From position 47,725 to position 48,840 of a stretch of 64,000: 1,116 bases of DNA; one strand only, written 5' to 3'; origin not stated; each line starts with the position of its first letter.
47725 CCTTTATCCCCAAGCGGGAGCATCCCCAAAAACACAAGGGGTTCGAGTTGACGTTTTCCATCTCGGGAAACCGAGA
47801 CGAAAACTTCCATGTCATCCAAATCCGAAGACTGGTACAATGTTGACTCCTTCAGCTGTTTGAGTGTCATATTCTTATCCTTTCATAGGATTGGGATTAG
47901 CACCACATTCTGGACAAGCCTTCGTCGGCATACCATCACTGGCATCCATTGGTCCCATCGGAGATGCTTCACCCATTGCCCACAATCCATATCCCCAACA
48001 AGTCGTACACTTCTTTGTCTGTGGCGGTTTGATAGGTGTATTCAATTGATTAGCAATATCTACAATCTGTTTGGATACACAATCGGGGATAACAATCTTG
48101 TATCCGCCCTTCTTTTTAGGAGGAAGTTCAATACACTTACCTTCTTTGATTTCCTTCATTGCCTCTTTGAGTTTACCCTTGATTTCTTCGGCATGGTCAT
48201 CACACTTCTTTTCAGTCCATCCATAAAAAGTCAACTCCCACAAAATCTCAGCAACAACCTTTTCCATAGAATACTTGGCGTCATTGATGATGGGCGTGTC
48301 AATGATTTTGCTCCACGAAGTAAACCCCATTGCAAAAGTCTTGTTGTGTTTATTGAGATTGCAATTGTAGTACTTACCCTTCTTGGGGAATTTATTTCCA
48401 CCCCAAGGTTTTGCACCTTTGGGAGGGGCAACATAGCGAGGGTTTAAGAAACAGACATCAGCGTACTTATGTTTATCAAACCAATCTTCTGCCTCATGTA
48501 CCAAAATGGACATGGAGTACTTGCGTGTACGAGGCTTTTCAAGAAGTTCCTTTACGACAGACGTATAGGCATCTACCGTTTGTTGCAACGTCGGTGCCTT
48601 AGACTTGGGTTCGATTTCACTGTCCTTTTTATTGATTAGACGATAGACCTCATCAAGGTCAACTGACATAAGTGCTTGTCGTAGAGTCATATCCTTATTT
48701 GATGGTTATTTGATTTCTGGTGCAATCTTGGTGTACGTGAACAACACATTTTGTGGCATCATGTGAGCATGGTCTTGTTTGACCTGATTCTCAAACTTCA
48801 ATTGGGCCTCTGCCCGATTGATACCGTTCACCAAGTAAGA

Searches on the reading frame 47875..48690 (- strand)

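Call 29: search_protein_families(library=pfam, proteins=[window:47875-48690:-], max_evalue=0.01)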
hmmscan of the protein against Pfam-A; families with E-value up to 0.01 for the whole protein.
window:47875-48690:- (271 aa): 1 family
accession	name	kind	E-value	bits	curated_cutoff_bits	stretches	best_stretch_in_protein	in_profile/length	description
PF20194.3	DUF6557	-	1.1e-11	45.9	27.8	1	112-176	78-144/144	Family of unknown function (DUF6557)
